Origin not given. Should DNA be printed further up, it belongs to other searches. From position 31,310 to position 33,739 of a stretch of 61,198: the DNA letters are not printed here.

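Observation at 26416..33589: Candidate novel system: orphan flagellar-type MotAB stator co-transcribed with periplasmic TPR scaffold proteins and a multi-EIDAL membrane hub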

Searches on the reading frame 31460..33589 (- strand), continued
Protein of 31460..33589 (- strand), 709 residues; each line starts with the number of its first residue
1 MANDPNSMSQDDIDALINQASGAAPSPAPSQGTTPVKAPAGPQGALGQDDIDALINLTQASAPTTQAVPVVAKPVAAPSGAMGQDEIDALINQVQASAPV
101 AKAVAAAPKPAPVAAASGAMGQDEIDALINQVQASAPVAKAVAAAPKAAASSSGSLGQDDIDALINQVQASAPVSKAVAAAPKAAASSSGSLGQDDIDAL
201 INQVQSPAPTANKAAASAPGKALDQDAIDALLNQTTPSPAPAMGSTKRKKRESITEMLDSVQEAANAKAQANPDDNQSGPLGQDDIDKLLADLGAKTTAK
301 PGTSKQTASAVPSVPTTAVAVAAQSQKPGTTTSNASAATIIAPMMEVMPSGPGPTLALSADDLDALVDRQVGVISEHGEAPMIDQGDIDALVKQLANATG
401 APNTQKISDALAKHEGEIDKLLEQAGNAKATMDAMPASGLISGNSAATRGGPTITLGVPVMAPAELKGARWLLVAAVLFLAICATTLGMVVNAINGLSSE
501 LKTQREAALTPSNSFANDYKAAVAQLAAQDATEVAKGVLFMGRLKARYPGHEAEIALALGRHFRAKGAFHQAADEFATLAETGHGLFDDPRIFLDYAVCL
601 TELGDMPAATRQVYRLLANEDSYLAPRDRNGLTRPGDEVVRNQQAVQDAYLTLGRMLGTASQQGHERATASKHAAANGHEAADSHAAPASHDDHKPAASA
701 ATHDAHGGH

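Call 59: search_protein_families(library=pfam, proteins=[P0354, P0355, P0357, P0358, P0360, P0361, P0364, P0366, P0368, P0370], max_evalue=0.01)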
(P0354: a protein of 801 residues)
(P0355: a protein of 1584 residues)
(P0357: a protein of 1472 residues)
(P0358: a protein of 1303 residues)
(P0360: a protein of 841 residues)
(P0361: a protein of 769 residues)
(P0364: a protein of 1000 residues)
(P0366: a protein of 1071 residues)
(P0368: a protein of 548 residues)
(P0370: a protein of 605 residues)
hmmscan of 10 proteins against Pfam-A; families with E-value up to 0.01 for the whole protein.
P0354 (801 aa): 1 family
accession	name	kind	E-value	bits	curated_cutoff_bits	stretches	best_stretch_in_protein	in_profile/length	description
PF03748.19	FliL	-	0.0071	17.3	24.6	0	710-798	8-100/103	Flagellar basal body-associated protein FliL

P0355 (1584 aa): 14 families
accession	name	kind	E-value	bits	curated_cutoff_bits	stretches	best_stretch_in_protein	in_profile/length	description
PF14559.12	TPR_19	-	1.5e-17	64.1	25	2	1150-1185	22-57/68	Tetratricopeptide repeat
PF13432.12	TPR_16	-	2.5e-15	57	32.7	3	1120-1186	1-64/65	Tetratricopeptide repeat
PF13428.12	TPR_14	-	5.2e-15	54.9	23.5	2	1154-1187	2-35/44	Tetratricopeptide repeat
PF07719.23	TPR_2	-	8.8e-13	47.7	27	1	1116-1140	1-25/34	Tetratricopeptide repeat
PF13174.12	TPR_6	-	2.8e-10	40.6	26.3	0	1154-1186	1-33/33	Tetratricopeptide repeat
PF09976.15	TPR_21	-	6e-09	36.4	25.5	2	1053-1144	50-141/193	Tetratricopeptide repeat-like domain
PF13424.12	TPR_12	-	1.5e-07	31.9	30.1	3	1116-1183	3-75/77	Tetratricopeptide repeat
PF25062.1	ARM_TT21_N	-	2.9e-07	30.9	40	1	1133-1216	79-162/222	Tetratricopeptide repeat protein 21 N-terminal ARM repeat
PF13525.12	YfiO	-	2.5e-06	27.9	25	1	1024-1207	24-195/203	Outer membrane lipoprotein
PF12895.13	ANAPC3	-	4.6e-06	27.3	27.2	0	1149-1214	19-80/82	Anaphase-promoting complex, cyclosome, subunit 3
PF13431.12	TPR_17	-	9.4e-06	26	24.4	0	1151-1174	11-34/34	Tetratricopeptide repeat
PF25058.1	ARM_TT21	-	9.7e-06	26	27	0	1258-1342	57-138/155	Tetratricopeptide repeat protein 21 ARM repeat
PF13181.12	TPR_8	-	1e-05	25.7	25.7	0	1116-1139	1-24/34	Tetratricopeptide repeat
PF13176.12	TPR_7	-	0.0096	16.4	27.9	0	1157-1180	3-26/36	Tetratricopeptide repeat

P0357 (1472 aa): 17 families
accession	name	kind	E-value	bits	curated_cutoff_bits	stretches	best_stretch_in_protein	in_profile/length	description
PF13432.12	TPR_16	-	1.4e-23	83.3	32.7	2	927-981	1-52/65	Tetratricopeptide repeat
PF13174.12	TPR_6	-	3.1e-21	75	26.3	0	1038-1067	4-33/33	Tetratricopeptide repeat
PF13428.12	TPR_14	-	8.9e-19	66.6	23.5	0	1072-1114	2-44/44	Tetratricopeptide repeat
PF07719.23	TPR_2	-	4.4e-16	58.1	27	0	961-985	2-26/34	Tetratricopeptide repeat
PF14559.12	TPR_19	-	4.6e-13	49.7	25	1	1116-1172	2-58/68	Tetratricopeptide repeat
PF09976.15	TPR_21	-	4.7e-12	46.5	25.5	1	941-1024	57-140/193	Tetratricopeptide repeat-like domain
PF13525.12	YfiO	-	6.6e-11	42.8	25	1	813-970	13-137/203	Outer membrane lipoprotein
PF13181.12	TPR_8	-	5.5e-08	32.8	25.7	1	961-986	2-27/34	Tetratricopeptide repeat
PF13431.12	TPR_17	-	3.6e-06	27.2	24.4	0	1095-1124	3-32/34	Tetratricopeptide repeat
PF00515.34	TPR_1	-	6.1e-06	26.3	27.8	0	961-985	2-26/34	Tetratricopeptide repeat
PF25062.1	ARM_TT21_N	-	2.2e-05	24.7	40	0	1122-1191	152-217/222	Tetratricopeptide repeat protein 21 N-terminal ARM repeat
PF13424.12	TPR_12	-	9.1e-05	23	30.1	0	963-1021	6-69/77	Tetratricopeptide repeat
PF13414.12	TPR_11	-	0.00014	21.9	26.8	0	1368-1395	1-28/42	TPR repeat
PF12895.13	ANAPC3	-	0.00037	21.2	27.2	0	1131-1200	15-80/82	Anaphase-promoting complex, cyclosome, subunit 3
PF10602.15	RPN7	-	0.00076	19.6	29.6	0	961-1021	37-97/174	26S proteasome subunit RPN7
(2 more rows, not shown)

P0358 (1303 aa): 14 families
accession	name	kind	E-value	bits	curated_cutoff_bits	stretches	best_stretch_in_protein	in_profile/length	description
PF14559.12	TPR_19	-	2e-22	79.7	25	3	851-912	1-59/68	Tetratricopeptide repeat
PF13428.12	TPR_14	-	2.2e-22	77.7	23.5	2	879-913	2-36/44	Tetratricopeptide repeat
PF13432.12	TPR_16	-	1.6e-16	60.8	32.7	3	802-837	29-64/65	Tetratricopeptide repeat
PF07719.23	TPR_2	-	5.1e-12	45.4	27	0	879-910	2-33/34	Tetratricopeptide repeat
PF13174.12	TPR_6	-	2.4e-11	44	26.3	2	805-837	1-33/33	Tetratricopeptide repeat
PF13181.12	TPR_8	-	1.8e-07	31.2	25.7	0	879-909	2-32/34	Tetratricopeptide repeat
PF09976.15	TPR_21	-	1.2e-06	28.8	25.5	1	778-874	50-146/193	Tetratricopeptide repeat-like domain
PF13424.12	TPR_12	-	1.3e-06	28.9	30.1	3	797-833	38-74/77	Tetratricopeptide repeat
PF25058.1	ARM_TT21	-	1.8e-06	28.4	27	0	872-912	51-91/155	Tetratricopeptide repeat protein 21 ARM repeat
PF13176.12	TPR_7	-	7.5e-06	26.1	27.9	0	1061-1091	3-33/36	Tetratricopeptide repeat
PF12895.13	ANAPC3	-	8e-05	23.3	27.2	0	730-756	23-49/82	Anaphase-promoting complex, cyclosome, subunit 3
PF13431.12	TPR_17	-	0.0004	20.9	24.4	0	879-899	14-34/34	Tetratricopeptide repeat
PF13525.12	YfiO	-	0.00077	19.7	25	0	781-924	19-136/203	Outer membrane lipoprotein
PF00515.34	TPR_1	-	0.0066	16.7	27.8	0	880-899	3-22/34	Tetratricopeptide repeat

P0360 (841 aa): 0 families

P0361 (769 aa): 1 family
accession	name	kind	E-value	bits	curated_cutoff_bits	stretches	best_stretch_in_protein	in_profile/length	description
PF03748.19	FliL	-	0.00059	20.8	24.6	1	678-766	8-100/103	Flagellar basal body-associated protein FliL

P0364 (1000 aa): 1 family
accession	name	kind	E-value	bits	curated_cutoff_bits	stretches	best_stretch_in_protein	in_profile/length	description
PF20787.2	SPP1_GP23-1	-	0.0002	21.7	27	0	761-772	29-40/47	SPP1 phage GP23.1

P0366 (1071 aa): 5 families
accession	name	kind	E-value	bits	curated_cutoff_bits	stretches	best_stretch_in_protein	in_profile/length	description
PF14559.12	TPR_19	-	2.2e-10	41.1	25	2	1030-1065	31-66/68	Tetratricopeptide repeat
PF13428.12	TPR_14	-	7e-09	35.9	23.5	0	1031-1062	8-39/44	Tetratricopeptide repeat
PF14237.11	GYF_2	-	3.9e-06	27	25.8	0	666-686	6-26/50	GYF domain 2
PF13432.12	TPR_16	-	0.00017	22.4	32.7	0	26-81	2-56/65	Tetratricopeptide repeat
PF20225.4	DUF6584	-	0.00058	20.4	27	1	31-72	13-54/171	Family of unknown function (DUF6584)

P0368 (548 aa): 3 families
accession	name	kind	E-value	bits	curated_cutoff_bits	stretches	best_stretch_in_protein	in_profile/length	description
PF08151.17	FerI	-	4e-09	36.7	28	0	238-259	25-45/51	FerI (NUC094) domain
PF21789.3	TNP-like_RNaseH_C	-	1.1e-06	29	24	0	377-388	2-13/35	TNP-like, RNase H C-terminal domain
PF07338.18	YdgH_BhsA-like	-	0.0098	16.4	27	0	278-296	10-28/55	YdgH/BhsA/McbA-like domain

P0370 (605 aa): 1 family
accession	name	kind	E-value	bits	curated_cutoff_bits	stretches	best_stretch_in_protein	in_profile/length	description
PF01052.25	FliMN_C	-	1.1e-20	73.8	23.8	1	527-595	3-71/73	Type III flagellar switch regulator (C-ring) FliN C-term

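Call 60: predict_structure(alignment_id=A6)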
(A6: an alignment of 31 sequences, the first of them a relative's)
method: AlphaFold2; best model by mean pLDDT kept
length: 709 residues; sequences in the alignment: 31
mean_pLDDT: 63.0   pTM: 0.38
mean pLDDT of the five models: 63.0, 62.5, 59.1, 57.6, 56.7
residues with pLDDT >= 90: 144; 70-90: 179; 50-70: 91; < 50: 295
segments of 3 or more residues with pLDDT < 50: 1-3, 23-46, 61-80, 98-120, 135-154, 169-172, 174-192, 206-223, 235-252, 269-278, 297-358, 374-381, 431-461, 678-709
pLDDT, mean of each block of 10 residues (from residue 1): 61 84 47 35 56 77 39 40 78 66 36 42 82 52 34 56 68 36 36 72 57 34 62 51 35 68 61 42 78 59 35 36 36 34 33 46 74 48 72 73 63 74 59 44 37 42 61 86 89 80 62 90 94 92 93 94 96 95 78 96 96 96 93 94 97 94 73 53 42 38 35
secondary structure, 60 per line:
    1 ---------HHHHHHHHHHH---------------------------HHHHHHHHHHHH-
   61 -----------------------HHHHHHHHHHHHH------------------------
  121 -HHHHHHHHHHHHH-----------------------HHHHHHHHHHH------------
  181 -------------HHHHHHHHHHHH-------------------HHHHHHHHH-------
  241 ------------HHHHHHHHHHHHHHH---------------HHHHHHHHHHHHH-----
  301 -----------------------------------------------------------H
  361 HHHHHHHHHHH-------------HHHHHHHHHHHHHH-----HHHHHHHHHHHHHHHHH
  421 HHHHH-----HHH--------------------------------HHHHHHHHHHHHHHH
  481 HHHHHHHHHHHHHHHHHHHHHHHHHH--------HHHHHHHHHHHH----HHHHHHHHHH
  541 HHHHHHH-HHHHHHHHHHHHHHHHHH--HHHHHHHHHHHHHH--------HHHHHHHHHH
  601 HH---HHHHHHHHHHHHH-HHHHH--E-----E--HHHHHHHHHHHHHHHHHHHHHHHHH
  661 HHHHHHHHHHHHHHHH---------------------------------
elements in order (helices of 4 or more, strands of 3 or more residues): H10-20 H48-59 H84-96 H122-134 H158-168 H194-205 H225-233 H253-267 H283-295 H360-371 H385-398 H404-425 H466-506 H515-526 H531-547 H549-566 H569-582 H591-602 H606-618 H620-624 H636-676
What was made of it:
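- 31460..33589 (-): g1: bitopic inner-membrane protein, 709 aa, the founding member of the cassette. No Pfam or NCBIfam match. AF2 model in call 60.
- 32306..33574 (-): Cytoplasmic array of 11 FliM-N-terminus-type (EIDAL) motifs in a disordered tail rich in Ala, Pro and Ser (residues 6-428). The first copy starts at residue 8. Each motif is a short helix with block-mean pLDDT of roughly 70-84, and the linkers are below 50 (call 60).
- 32114..32182 (-): Single transmembrane helix of g1 (residues about 470-492), preceded by K467 and R470. AF2 helix 466-506 in call 60.
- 31562..32047 (-): Periplasmic three-TPR-like domain of g1 (residues 515-676), followed by a His/Ala-rich tail that ends in a conserved GGH. 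pLDDT is above 90 over most of the domain (call 60).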

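Call 62: predict_structure(alignment_id=A7)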
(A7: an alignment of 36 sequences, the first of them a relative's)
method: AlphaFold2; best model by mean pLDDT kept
length: 324 residues; sequences in the alignment: 36
mean_pLDDT: 89.1   pTM: 0.67
mean pLDDT of the five models: 89.1, 89.0, 88.2, 87.5, 87.4
residues with pLDDT >= 90: 232; 70-90: 51; 50-70: 38; < 50: 3
segments of 3 or more residues with pLDDT < 50: none
pLDDT, mean of each block of 10 residues (from residue 1): 63 67 97 97 97 95 93 93 86 92 84 95 91 66 95 91 98 96 90 97 98 96 95 92 93 96 97 96 98 93 66 65 51
secondary structure, 60 per line:
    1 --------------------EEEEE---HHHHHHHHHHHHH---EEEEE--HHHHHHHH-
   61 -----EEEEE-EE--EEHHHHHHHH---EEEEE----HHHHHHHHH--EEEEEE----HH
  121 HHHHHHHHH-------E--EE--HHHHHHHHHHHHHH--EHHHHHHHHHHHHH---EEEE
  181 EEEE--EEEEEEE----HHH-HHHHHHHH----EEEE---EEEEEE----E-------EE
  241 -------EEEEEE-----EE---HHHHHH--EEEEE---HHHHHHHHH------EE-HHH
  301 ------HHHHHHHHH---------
elements in order: E21-25 H29-41 E45-49 H52-59 E66-70 H78-85 E89-93 H98-106 E109-114 H119-129 H144-157 H161-173 E177-184 E187-193 H202-209 E214-217 E221-226 E248-253 H264-269 E272-276 H280-288 H307-315

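Call 65: fold_search(model_id=the predicted structure, library=pdb)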
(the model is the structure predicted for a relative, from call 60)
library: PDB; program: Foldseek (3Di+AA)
matches with E <= 10: 1140; with E <= 0.001: 2
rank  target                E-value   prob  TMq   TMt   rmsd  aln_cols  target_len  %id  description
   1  2xcb_B                5.0e-04  1.00  0.16  0.77   3.1       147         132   17  Crystal structure of PcrH in complex with the chaperone binding region of PopD (released 2010-05-05)
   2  2xcc_A                6.5e-04  1.00  0.15  0.66   4.7       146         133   17  Crystal structure of PcrH from Pseudomonas aeruginosa (released 2010-05-05)
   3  4jl0_A                1.4e-03  1.00  0.15  0.66   4.0       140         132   18  Crystal structure of PcrH in complex with the chaperone binding region of PopB (released 2013-12-11)
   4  2xev_B                1.6e-03  1.00  0.14  0.68   4.3       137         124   15  Crystal structure of the TPR domain of Xanthomonas campestris ybgF (released 2010-09-15)
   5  7ayw_B                1.7e-03  1.00  0.14  0.57   8.0       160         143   14  Crystal structure of a shortened IpgC variant in complex with 2H-isoindol-1-amine (released 2021-11-24)
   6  7aie_B                1.9e-03  1.00  0.14  0.40   9.4       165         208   18  Crystal structure of a truncated form of the KLC1-TPR domain ([A1-B5] fragment) - Monoclinic crystal form (released 2021-10-06)
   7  4jl0_B                2.2e-03  1.00  0.15  0.71   4.1       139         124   17  Crystal structure of PcrH in complex with the chaperone binding region of PopB (released 2013-12-11)
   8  9gzg_A                2.2e-03  1.00  0.14  0.55   9.7       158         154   13  Crystal structure of CTPR4E4 mutant (released 2025-10-15)
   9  3wxx_A                2.3e-03  1.00  0.17  0.70   7.9       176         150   17  Crystal Structure of a T3SS complex from Aeromonas hydrophila (released 2015-10-14)
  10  3wxx_E                2.4e-03  1.00  0.17  0.69   3.2       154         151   18  Crystal Structure of a T3SS complex from Aeromonas hydrophila (released 2015-10-14)
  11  7o04_B                2.6e-03  1.00  0.14  0.62   7.2       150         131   15  Crystal structure of a shortened IpgC variant in complex with [(2-chloro-5-nitrophenyl)methyl](methyl)amine (released 2022-04-13)
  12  2xev_C                2.7e-03  1.00  0.14  0.70   4.3       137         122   15  Crystal structure of the TPR domain of Xanthomonas campestris ybgF (released 2010-09-15)
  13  7aie_A                2.7e-03  1.00  0.14  0.40   9.4       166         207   16  Crystal structure of a truncated form of the KLC1-TPR domain ([A1-B5] fragment) - Monoclinic crystal form (released 2021-10-06)
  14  2xcb_A                3.2e-03  1.00  0.17  0.75   3.6       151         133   16  Crystal structure of PcrH in complex with the chaperone binding region of PopD (released 2010-05-05)
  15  6v8e_B                3.2e-03  1.00  0.13  0.66   6.9       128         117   15  Computationally designed C3-symmetric homotrimer from TPR repeat protein (released 2020-08-12)
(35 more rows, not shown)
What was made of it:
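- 31562..32047 (-): The best Foldseek matches are generic small TPR proteins: PcrH, SycD and the YbgF TPR domain, at E about 5e-4 (call 65).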

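Call 66: fold_search(model_id=the predicted structure, library=pdb)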
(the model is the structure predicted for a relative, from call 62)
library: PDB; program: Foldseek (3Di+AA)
matches with E <= 10: 1439; with E <= 0.001: 577
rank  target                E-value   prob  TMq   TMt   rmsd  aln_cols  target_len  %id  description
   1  9qih_B                1.8e-10  1.00  0.34  0.37  14.6       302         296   17  Structure of response regulator LvrC from Leptospira (released 2026-03-25)
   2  9qih_A                2.0e-10  1.00  0.33  0.36  13.8       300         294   17  Structure of response regulator LvrC from Leptospira (released 2026-03-25)
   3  2pkx_A                1.6e-09  1.00  0.32  0.83   1.8       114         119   34  E.coli response regulator PhoP receiver domain (released 2007-05-22)
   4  1ny5_B                2.4e-09  1.00  0.32  0.27  13.3       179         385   23  Crystal structure of sigm54 activator (AAA+ ATPase) in the inactive state (released 2003-11-11)
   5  1zy2_A                2.6e-09  1.00  0.33  0.75   5.6       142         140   27  Crystal structure of the phosphorylated receiver domain of the transcription regulator NtrC1 from Aquifex aeolicus (released 2005-08-16)
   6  4kny_A                2.7e-09  1.00  0.35  0.49   7.9       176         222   27  Crystal structure of the response regulator KdpE complexed to DNA in an active-like conformation (released 2014-02-19)
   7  3f7a_B                2.7e-09  1.00  0.33  0.29  22.1       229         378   22  Structure of Orthorhombic crystal form of Pseudomonas aeruginosa RssB (released 2009-11-24)
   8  2pkx_B                3.1e-09  1.00  0.31  0.79   2.1       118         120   34  E.coli response regulator PhoP receiver domain (released 2007-05-22)
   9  3f7a_A                3.9e-09  1.00  0.32  0.28  23.6       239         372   21  Structure of Orthorhombic crystal form of Pseudomonas aeruginosa RssB (released 2009-11-24)
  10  8svz_B                4.4e-09  1.00  0.33  0.85   1.7       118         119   30  Structure of the Francisella response regulator KdpE receiver domain (released 2024-06-12)
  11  3eq2_A                4.7e-09  1.00  0.33  0.29  23.0       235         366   21  Structure of Hexagonal Crystal form of Pseudomonas aeruginosa RssB (released 2009-10-20)
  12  2pl1                  4.9e-09  1.00  0.32  0.80   2.1       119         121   34  Berrylium Fluoride activated receiver domain of E.coli PhoP (released 2007-05-22)
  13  4kfc_A                4.9e-09  1.00  0.35  0.50   5.8       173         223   31  Crystal structure of a hyperactive mutant of response regulator KdpE complexed to its promoter DNA (released 2014-02-19)
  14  1zh2_A                5.6e-09  1.00  0.33  0.84   1.9       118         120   35  Crystal Structure Of The Calcium-Bound Receiver Domain Of Kdp Potassium Transport System Response Regulator KdpE (released 2005-12-13)
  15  1zes_B                5.6e-09  1.00  0.31  0.81   1.8       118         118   38  BeF3- activated PhoB receiver domain (released 2005-09-20)
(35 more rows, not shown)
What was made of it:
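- Tried and rejected: The Foldseek match of the regulator model cannot separate the output domain from the Rec domain, so the anti-sigma assignment stays tentative (call 66).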

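Call 71: list_cluster_members(proteins=[P0354, P0355, P0357, P0358, P0360, P0361, P0364, P0366, P0368, P0370])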
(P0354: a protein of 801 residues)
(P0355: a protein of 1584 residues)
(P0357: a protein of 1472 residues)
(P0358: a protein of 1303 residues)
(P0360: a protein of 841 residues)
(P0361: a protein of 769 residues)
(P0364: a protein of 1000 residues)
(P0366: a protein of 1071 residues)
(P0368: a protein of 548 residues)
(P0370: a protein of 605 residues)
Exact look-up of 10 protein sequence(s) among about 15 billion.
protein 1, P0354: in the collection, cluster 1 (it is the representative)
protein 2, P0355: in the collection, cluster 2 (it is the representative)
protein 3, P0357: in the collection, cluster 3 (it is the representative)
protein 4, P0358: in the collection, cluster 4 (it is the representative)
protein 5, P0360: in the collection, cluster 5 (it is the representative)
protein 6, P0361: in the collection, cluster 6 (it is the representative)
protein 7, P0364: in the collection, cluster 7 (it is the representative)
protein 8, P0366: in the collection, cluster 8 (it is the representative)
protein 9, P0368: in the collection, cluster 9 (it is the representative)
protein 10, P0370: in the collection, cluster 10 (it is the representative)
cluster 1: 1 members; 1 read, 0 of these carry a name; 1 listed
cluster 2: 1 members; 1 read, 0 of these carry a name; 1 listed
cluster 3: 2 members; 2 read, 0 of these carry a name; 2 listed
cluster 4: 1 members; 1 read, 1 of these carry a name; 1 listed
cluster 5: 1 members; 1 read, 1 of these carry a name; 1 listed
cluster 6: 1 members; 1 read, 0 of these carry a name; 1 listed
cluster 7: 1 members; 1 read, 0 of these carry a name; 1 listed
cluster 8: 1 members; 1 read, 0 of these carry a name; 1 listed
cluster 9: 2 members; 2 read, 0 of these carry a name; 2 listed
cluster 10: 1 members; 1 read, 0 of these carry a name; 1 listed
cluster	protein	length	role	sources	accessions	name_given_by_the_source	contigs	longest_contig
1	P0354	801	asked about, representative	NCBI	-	-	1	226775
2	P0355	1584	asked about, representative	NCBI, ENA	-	-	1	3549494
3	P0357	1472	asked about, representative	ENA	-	-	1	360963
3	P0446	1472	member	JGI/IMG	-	-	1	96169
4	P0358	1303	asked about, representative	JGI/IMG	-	tetratricopeptide (TPR) repeat protein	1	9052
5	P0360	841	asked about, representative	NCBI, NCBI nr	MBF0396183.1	MAG: hypothetical protein HQK78_05390 [Desulfobacterales bacterium] | hypothetical protein [Desulfobacterales bacterium]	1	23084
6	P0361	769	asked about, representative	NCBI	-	-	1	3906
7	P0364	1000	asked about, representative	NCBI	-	-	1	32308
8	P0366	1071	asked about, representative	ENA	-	-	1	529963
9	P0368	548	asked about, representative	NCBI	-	-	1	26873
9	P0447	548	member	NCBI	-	-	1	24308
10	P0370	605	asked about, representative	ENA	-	-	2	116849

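Call 72: find_related_loci(query=P0357, collection=metagenome_contigs, flank=10000)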
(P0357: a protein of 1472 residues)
Query P0357 (1472 aa) in metagenome_contigs; peptide patterns used: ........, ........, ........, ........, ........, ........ (x = any residue, [..] = any of these).
109 stretches matched a pattern; 2 encode a relative of the query (tblastn E <= 1e-3); 1 distinct loci.
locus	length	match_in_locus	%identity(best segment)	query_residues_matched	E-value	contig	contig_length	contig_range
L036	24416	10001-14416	100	1-1472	0e+0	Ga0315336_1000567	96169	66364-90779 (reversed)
